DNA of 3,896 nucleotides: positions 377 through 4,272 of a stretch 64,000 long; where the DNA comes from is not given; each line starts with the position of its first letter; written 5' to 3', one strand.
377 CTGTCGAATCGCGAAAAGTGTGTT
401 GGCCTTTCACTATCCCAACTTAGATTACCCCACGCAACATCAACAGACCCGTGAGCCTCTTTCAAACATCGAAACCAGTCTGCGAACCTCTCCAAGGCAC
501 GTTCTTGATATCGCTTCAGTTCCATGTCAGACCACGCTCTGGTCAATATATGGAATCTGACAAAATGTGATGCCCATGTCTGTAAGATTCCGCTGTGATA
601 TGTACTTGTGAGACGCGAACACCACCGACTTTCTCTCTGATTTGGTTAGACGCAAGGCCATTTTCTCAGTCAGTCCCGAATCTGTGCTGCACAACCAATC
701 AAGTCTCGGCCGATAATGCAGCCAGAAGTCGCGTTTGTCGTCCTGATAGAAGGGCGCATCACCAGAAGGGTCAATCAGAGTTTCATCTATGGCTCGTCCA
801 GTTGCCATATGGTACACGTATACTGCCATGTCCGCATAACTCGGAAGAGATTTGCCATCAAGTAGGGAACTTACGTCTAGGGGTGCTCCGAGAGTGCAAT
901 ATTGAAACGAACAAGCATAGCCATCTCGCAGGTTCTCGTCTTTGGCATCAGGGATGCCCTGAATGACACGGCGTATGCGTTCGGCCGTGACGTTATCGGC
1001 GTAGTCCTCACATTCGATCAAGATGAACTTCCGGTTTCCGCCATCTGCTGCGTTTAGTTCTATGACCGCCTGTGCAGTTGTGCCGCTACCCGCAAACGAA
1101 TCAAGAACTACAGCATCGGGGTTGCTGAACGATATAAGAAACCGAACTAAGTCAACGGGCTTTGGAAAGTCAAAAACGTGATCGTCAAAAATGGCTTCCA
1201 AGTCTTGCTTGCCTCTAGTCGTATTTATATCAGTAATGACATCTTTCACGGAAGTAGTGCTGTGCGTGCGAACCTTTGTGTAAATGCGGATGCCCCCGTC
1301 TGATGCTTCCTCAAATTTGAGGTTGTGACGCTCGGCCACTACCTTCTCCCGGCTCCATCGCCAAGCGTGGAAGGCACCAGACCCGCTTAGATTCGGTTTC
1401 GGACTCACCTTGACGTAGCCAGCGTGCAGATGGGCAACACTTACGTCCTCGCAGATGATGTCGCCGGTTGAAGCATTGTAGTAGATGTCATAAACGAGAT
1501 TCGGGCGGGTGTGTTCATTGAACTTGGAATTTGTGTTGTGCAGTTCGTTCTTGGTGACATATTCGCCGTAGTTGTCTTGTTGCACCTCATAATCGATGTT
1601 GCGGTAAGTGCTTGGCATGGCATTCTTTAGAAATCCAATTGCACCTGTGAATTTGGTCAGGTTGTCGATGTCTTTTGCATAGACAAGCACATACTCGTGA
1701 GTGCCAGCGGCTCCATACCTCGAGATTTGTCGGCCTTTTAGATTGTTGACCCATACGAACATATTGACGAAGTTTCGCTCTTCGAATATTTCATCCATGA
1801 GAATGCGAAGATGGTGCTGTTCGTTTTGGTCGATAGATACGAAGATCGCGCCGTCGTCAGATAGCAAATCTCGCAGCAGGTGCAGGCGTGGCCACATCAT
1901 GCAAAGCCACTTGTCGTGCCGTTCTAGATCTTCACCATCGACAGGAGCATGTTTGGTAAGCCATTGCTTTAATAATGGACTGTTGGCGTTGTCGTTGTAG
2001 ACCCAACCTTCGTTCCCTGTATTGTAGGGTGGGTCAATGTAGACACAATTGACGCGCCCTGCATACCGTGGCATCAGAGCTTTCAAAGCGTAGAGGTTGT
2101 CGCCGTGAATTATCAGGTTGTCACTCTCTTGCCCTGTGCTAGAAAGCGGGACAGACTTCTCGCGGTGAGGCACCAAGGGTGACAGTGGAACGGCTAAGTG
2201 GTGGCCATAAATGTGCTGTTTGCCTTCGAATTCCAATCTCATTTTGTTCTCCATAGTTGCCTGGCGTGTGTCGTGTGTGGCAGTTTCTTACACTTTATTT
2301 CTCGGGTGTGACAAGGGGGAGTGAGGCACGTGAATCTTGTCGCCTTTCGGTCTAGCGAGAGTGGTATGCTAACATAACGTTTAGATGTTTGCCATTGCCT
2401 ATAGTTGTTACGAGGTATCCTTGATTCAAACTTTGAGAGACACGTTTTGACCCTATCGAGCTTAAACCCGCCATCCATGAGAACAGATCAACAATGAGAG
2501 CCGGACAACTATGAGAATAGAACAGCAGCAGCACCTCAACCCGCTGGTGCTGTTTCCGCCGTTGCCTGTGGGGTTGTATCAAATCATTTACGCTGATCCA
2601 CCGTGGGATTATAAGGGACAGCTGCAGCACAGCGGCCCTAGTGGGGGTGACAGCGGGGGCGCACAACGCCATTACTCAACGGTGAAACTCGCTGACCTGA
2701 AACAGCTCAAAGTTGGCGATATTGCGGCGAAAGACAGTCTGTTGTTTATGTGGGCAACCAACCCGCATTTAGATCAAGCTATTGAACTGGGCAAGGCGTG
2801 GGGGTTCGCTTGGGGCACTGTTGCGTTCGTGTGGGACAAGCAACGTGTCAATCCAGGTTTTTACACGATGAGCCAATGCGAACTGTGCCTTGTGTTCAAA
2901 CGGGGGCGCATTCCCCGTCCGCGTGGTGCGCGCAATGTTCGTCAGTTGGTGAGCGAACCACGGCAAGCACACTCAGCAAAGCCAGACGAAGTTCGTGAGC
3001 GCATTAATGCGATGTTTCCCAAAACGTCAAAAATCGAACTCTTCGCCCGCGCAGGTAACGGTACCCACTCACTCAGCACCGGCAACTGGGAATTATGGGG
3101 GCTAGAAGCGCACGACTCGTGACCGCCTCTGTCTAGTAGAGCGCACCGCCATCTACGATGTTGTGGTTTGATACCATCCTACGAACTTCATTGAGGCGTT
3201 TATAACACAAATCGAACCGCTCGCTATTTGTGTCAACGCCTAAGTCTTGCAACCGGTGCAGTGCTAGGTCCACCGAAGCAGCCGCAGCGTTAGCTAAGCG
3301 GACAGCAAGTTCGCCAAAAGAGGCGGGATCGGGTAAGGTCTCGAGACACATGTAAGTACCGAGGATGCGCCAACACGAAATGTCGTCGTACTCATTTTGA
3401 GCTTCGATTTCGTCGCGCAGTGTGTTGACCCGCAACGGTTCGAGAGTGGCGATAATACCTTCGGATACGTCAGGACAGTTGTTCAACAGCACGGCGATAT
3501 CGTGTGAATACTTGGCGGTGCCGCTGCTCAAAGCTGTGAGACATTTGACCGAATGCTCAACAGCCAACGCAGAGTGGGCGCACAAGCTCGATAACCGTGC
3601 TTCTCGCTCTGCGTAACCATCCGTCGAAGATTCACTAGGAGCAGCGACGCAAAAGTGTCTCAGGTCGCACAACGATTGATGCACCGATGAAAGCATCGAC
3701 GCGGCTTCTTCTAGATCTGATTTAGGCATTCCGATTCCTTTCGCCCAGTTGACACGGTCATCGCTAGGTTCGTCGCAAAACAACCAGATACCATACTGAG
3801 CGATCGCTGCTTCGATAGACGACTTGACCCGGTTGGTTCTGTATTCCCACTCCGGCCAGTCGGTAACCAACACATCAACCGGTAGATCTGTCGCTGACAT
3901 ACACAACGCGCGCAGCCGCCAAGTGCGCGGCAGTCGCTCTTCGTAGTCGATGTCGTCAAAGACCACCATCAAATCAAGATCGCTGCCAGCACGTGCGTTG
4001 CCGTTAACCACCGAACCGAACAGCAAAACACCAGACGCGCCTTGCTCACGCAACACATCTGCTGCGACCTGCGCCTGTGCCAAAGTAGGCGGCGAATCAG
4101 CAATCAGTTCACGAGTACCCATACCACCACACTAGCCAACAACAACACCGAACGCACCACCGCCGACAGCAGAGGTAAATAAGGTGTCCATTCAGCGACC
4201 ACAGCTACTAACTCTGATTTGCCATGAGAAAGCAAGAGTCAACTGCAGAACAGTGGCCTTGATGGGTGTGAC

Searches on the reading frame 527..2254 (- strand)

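Call 33: search_protein_families(library=pfam, proteins=[window:527-2254:-])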
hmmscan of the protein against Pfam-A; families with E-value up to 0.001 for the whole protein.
window:527-2254:- (575 aa): 1 family
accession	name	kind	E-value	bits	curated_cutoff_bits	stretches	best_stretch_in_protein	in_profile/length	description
PF01555.25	N6_N4_Mtase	-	3.5e-32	112.6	26.7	1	68-418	1-214/221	DNA methylase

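Call 45: search_protein_families(library=padloc, proteins=[window:527-2254:-], max_evalue=0.00001)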
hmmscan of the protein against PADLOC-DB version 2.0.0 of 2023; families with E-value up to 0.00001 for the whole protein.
window:527-2254:- (575 aa): 28 families (the best 25 are shown)
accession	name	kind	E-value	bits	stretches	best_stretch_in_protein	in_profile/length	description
PDLC03640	MTase_III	-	7.3e-146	485.2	2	7-440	4-456/654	Type III methyltransferase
PDLC03644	MTase_III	-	2.2e-122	407.6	1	7-569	4-537/542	Type III methyltransferase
PDLC03634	MTase_III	-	4.2e-86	288.2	1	3-422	56-451/621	Type III methyltransferase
PDLC03641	MTase_III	-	5.2e-76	254.6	1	40-422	99-453/657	Type III methyltransferase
PDLC03635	MTase_III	-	5.6e-55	185.3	2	112-433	264-578/708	Type III methyltransferase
PDLC03636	MTase_III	-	7.1e-53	178.2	1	42-433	43-411/575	Type III methyltransferase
PDLC03637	MTase_III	-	2.3e-52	176.3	2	43-202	119-271/513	Type III methyltransferase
PDLC03642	MTase_III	-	3.3e-50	169.3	2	39-198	76-220/528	Type III methyltransferase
PDLC03639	MTase_III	-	8.9e-45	151.1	2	28-205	69-232/639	Type III methyltransferase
PDLC03646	MTase_III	-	2.8e-35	119.5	1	43-432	469-841/1057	Type III methyltransferase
PDLC03645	MTase_III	-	2.2e-33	113.3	2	43-260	137-325/709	Type III methyltransferase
PDLC03354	MTase_II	-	2.3e-33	113.8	2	40-223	50-234/425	Type II methyltransferase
PDLC03638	MTase_III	-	2.9e-31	106.6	3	114-194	429-510/816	Type III methyltransferase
PDLC03643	MTase_III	-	1.1e-28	98.5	2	120-225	1-99/465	Type III methyltransferase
PDLC03278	MTase_II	-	3.6e-28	97.1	2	339-421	263-346/390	Type II methyltransferase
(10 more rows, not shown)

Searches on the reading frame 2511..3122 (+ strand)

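Call 45: search_protein_families(library=padloc, proteins=[window:2511-3122:+], max_evalue=0.00001)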
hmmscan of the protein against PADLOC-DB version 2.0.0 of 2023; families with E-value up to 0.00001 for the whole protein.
window:2511-3122:+ (203 aa): 3 families
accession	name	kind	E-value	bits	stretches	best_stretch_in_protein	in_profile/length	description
PDLC03262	MTase_II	-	1.8e-53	179.3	1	20-202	7-182/204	Type II methyltransferase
PDLC03221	MTase_II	-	6.2e-18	63.2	1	20-199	18-191/272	Type II methyltransferase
PDLC03723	oMTase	-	2.2e-06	25.2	1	54-106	26-78/414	orphan methyltransferase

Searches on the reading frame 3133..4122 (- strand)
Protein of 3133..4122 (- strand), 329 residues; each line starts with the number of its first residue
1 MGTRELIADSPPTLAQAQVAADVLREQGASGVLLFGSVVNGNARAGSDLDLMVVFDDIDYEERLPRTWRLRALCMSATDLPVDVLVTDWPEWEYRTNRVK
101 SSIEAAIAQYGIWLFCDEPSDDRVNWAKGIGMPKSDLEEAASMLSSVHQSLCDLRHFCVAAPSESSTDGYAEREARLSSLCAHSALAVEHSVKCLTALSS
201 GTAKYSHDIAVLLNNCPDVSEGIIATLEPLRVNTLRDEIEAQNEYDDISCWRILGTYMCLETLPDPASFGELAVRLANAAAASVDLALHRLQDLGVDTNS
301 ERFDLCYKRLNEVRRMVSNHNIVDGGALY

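Call 45: search_protein_families(library=padloc, proteins=[window:3133-4122:-], max_evalue=0.00001)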
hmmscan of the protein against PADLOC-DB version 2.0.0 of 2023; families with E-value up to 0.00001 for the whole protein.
window:3133-4122:- (329 aa): 4 families
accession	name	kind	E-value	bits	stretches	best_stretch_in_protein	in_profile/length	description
PDLC04904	PDC-S09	-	3.3e-08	31.7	1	18-89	14-82/104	-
PDLC04902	PDC-S09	-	3.1e-07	28.6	1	18-87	10-77/97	-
PDLC04368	PDC-M05A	-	3.6e-07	28.2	1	33-119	111-193/201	-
PDLC04903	PDC-S09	-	1.4e-06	26.5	1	31-102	28-100/108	-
